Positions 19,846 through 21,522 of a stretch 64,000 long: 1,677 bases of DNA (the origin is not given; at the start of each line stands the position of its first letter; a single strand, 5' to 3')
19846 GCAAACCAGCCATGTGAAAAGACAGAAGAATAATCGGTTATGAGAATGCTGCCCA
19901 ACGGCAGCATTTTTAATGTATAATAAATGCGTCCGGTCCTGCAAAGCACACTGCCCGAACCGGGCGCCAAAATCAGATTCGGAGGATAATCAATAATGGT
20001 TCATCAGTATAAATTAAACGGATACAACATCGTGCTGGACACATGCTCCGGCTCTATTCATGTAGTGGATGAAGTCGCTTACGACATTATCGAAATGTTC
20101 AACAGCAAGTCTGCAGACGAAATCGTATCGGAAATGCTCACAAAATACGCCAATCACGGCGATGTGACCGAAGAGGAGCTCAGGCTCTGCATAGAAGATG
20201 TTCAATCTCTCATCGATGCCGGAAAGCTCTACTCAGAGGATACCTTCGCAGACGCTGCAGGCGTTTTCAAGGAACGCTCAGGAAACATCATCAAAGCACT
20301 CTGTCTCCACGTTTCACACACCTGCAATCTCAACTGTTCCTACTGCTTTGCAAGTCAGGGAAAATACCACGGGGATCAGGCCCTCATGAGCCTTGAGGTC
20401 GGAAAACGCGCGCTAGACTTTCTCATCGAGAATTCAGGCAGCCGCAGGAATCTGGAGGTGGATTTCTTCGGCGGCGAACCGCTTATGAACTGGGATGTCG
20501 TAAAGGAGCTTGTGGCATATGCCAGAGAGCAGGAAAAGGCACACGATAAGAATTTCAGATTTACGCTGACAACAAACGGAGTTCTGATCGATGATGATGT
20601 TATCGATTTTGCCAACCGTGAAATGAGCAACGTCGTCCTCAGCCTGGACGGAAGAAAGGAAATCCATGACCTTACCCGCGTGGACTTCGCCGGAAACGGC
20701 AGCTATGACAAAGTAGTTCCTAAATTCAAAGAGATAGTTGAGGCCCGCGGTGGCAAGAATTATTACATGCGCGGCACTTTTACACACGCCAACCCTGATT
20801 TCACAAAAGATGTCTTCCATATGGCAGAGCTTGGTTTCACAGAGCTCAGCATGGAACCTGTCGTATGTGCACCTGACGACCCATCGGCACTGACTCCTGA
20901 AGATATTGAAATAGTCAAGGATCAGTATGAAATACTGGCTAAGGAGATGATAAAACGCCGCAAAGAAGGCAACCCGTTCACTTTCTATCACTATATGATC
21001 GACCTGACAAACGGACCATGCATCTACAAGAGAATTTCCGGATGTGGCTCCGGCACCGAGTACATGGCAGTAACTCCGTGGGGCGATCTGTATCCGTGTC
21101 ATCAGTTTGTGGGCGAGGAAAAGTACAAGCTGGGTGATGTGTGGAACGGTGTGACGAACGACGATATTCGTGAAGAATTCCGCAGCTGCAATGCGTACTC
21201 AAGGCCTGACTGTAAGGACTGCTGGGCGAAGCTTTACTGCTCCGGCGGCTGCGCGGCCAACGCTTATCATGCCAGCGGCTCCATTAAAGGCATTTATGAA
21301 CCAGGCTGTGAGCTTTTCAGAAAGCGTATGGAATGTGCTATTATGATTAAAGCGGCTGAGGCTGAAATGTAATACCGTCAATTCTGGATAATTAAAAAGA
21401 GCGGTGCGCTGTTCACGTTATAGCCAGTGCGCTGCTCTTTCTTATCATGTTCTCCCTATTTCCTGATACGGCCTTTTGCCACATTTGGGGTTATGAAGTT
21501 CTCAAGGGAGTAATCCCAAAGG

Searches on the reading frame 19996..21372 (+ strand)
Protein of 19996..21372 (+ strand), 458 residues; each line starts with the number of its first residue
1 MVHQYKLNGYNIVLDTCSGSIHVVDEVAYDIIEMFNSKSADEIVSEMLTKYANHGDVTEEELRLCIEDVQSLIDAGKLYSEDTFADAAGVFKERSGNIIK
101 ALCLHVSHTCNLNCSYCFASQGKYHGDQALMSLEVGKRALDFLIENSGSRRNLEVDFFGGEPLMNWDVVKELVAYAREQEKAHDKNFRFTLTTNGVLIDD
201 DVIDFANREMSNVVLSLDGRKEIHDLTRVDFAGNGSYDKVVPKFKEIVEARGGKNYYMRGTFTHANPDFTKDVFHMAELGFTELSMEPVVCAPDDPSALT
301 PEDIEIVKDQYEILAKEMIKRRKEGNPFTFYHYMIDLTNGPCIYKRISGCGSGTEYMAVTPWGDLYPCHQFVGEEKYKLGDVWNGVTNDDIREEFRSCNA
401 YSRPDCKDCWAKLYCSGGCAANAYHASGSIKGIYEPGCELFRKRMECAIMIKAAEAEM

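Call 10: search_protein_families(library=pfam, proteins=[window:19996-21372:+])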
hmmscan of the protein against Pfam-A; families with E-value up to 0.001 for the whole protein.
window:19996-21372:+ (458 aa): 4 families
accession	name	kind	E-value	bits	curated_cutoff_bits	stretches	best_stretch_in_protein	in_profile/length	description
PF04055.27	Radical_SAM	-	1e-17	65.2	29.5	1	106-249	3-138/166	Radical SAM superfamily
PF13353.11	Fer4_12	-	1.5e-11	45.2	22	1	103-237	8-132/137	4Fe-4S single cluster domain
PF13186.11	SPASM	-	7.9e-05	23.3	21.5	1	350-410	1-67/67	Iron-sulfur cluster-binding domain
PF05402.18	PqqD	-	0.00085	20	23.4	0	12-72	3-57/67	Coenzyme PQQ synthesis protein D (PqqD)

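Call 49: find_homologous_proteins(query=window:19996-21372:+, max_evalue=1e-100)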
Query window:19996-21372:+ (458 aa): 8000 proteins with E <= 1e-100 among 8000 candidates; the best 120 are listed.
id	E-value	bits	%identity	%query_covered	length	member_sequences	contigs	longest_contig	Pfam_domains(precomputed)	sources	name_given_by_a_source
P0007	0.0e+0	1076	100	100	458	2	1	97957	PF04055.28,PF13353.12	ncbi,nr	ncbi:MAG: thioether cross-link-forming SCIFF peptide maturase [Bacillota bacterium]|nr:thioether cro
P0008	0.0e+0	1051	97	100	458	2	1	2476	PF04055.28,PF13353.12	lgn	-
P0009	0.0e+0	1048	97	100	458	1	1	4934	PF04055.28,PF13353.12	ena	-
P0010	0.0e+0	1046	97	100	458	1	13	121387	PF04055.28,PF13353.12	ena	-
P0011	0.0e+0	1046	97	100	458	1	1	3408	PF04055.28,PF13353.12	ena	-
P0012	0.0e+0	1046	97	100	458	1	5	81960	PF04055.28,PF13353.12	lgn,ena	-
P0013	0.0e+0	1046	97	100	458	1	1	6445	PF04055.28,PF13353.12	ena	-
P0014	0.0e+0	1045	97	100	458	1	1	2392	PF04055.28,PF13353.12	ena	-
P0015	0.0e+0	1044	97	100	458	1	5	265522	PF04055.28,PF13353.12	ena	-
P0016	0.0e+0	1044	97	100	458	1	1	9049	PF04055.28,PF13353.12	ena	-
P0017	0.0e+0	1044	96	100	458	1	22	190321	PF04055.28,PF13353.12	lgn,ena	-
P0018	0.0e+0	1044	97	100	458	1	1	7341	PF04055.28,PF13353.12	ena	-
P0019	0.0e+0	1043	97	100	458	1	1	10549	PF04055.28,PF13353.12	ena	-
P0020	0.0e+0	1040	97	100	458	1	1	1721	PF04055.28,PF13353.12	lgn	-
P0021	0.0e+0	1038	96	100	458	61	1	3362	PF04055.28,PF13353.12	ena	-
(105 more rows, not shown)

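Call 50: find_encoding_contigs(protein=P0017, flank=5000, max_places=6)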
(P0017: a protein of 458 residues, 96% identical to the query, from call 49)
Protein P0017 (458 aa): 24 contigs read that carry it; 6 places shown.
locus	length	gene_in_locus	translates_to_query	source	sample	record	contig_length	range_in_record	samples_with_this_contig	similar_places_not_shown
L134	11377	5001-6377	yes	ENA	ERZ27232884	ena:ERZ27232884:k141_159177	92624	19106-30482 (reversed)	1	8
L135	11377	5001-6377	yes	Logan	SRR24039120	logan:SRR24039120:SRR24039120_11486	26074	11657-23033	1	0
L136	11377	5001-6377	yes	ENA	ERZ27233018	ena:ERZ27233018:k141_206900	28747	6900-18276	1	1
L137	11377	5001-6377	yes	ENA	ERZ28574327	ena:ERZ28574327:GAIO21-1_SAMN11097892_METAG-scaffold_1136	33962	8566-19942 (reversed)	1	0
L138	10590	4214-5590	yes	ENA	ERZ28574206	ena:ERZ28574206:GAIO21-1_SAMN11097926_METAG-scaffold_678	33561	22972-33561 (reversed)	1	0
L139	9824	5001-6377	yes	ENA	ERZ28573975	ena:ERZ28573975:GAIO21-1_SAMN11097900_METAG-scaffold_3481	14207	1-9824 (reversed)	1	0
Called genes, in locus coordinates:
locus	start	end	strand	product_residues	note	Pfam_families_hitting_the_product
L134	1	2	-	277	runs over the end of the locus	PF20240:DUF6597 (weak), PF12833:HTH_18, PF00165:HTH_AraC (weak)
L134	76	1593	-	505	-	PF00474:SSF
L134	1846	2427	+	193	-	PF00440:TetR_N, PF08359:TetR_C_4 (weak)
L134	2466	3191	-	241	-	PF00376:MerR, PF13411:MerR_1, PF09278:MerR-DNA-bind (weak), PF07739:TipAS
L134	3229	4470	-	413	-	PF05977:MFS_3, PF07690:MFS_1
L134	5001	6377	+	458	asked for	PF13353:Fer4_12, PF04055:Radical_SAM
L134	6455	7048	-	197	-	PF12917:YfbR-like, PF13023:HD_3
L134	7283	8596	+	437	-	PF03553:Na_H_antiporter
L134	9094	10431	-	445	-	PF00209:SNF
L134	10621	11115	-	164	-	PF04299:FMN_bind_2 (faint), PF01243:PNPOx_N, PF12900:Pyridox_ox_2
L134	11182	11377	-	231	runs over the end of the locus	PF04973:NMN_transporter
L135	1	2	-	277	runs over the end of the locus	PF20240:DUF6597 (weak), PF12833:HTH_18, PF00165:HTH_AraC (weak)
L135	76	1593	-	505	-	PF00474:SSF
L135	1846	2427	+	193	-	PF00440:TetR_N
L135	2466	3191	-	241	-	PF00376:MerR, PF13411:MerR_1, PF09278:MerR-DNA-bind (weak), PF07739:TipAS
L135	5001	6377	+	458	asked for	PF13353:Fer4_12, PF04055:Radical_SAM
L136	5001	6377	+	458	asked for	PF13353:Fer4_12, PF04055:Radical_SAM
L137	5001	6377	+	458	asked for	PF13353:Fer4_12, PF04055:Radical_SAM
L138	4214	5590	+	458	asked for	PF13353:Fer4_12, PF04055:Radical_SAM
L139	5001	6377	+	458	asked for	PF13353:Fer4_12, PF04055:Radical_SAM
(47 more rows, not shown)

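Call 51: find_encoding_contigs(protein=P0010, flank=5000, max_places=4)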
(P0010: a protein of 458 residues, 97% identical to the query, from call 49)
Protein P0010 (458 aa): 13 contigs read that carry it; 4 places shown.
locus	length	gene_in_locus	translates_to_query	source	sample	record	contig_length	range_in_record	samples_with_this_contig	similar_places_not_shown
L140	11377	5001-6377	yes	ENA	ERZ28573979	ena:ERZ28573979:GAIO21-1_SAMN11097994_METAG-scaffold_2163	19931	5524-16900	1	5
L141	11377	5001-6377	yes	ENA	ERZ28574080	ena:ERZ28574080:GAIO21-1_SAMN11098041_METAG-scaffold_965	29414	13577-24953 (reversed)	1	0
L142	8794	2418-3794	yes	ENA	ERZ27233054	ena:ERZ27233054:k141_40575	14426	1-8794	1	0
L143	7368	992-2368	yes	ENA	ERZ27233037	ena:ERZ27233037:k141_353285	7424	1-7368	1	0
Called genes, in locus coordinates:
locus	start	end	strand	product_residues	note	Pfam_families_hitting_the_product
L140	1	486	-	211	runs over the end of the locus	PF08901:DUF1847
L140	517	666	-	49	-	-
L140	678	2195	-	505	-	PF00474:SSF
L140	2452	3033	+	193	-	PF00440:TetR_N, PF08359:TetR_C_4 (weak)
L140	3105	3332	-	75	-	-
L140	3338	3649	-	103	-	PF14076:DUF4258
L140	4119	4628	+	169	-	PF01243:PNPOx_N, PF12900:Pyridox_ox_2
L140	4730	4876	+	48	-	PF13165:SCIFF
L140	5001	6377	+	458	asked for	PF13353:Fer4_12, PF04055:Radical_SAM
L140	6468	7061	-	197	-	PF12917:YfbR-like, PF13023:HD_3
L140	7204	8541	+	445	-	PF03553:Na_H_antiporter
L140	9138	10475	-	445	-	PF00209:SNF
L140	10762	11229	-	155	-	PF01243:PNPOx_N, PF12900:Pyridox_ox_2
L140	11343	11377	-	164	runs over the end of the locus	PF04299:FMN_bind_2 (faint), PF01243:PNPOx_N, PF12900:Pyridox_ox_2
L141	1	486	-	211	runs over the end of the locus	PF08901:DUF1847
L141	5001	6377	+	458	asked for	PF13353:Fer4_12, PF04055:Radical_SAM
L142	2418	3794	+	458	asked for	PF13353:Fer4_12, PF04055:Radical_SAM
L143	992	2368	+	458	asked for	PF13353:Fer4_12, PF04055:Radical_SAM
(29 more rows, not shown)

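Call 66: find_encoding_contigs(protein=P0008, flank=3000, max_places=4)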
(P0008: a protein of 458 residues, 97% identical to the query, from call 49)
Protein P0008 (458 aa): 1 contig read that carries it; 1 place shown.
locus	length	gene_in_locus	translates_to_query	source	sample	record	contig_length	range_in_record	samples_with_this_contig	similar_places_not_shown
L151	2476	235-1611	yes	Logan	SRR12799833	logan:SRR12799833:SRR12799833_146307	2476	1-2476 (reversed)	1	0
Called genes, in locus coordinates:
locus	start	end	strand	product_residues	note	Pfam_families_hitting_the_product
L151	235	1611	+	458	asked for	PF13353:Fer4_12, PF04055:Radical_SAM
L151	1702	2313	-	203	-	PF12917:YfbR-like, PF13023:HD_3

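Call 81: find_encoding_contigs(protein=P0015, flank=10000, max_places=2)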
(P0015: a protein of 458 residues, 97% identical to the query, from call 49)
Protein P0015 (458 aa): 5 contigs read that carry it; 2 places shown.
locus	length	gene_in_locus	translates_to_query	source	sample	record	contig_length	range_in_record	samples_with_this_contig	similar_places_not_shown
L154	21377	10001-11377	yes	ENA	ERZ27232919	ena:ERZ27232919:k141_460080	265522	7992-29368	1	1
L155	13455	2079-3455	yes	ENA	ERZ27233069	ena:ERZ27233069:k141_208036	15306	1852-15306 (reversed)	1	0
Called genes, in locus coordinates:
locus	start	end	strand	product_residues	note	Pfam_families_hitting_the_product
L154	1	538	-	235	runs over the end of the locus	PF01381:HTH_3, PF12844:HTH_19, PF13560:HTH_31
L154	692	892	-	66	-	PF13560:HTH_31 (weak), PF01381:HTH_3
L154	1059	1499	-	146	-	PF11193:DUF2812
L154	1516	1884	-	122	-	PF03551:PadR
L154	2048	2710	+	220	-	PF04199:Cyclase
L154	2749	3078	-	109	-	PF00581:Rhodanese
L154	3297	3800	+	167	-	PF04542:Sigma70_r2, PF08281:Sigma70_r4_2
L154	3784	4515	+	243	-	PF13490:zf-HC2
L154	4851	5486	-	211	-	PF08901:DUF1847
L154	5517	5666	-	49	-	-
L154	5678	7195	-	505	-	PF00474:SSF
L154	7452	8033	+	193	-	PF00440:TetR_N, PF08359:TetR_C_4 (weak)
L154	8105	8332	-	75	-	-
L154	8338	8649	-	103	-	PF14076:DUF4258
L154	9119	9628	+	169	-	PF01243:PNPOx_N, PF12900:Pyridox_ox_2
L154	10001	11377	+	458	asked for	PF13353:Fer4_12, PF04055:Radical_SAM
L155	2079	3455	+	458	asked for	PF13353:Fer4_12, PF04055:Radical_SAM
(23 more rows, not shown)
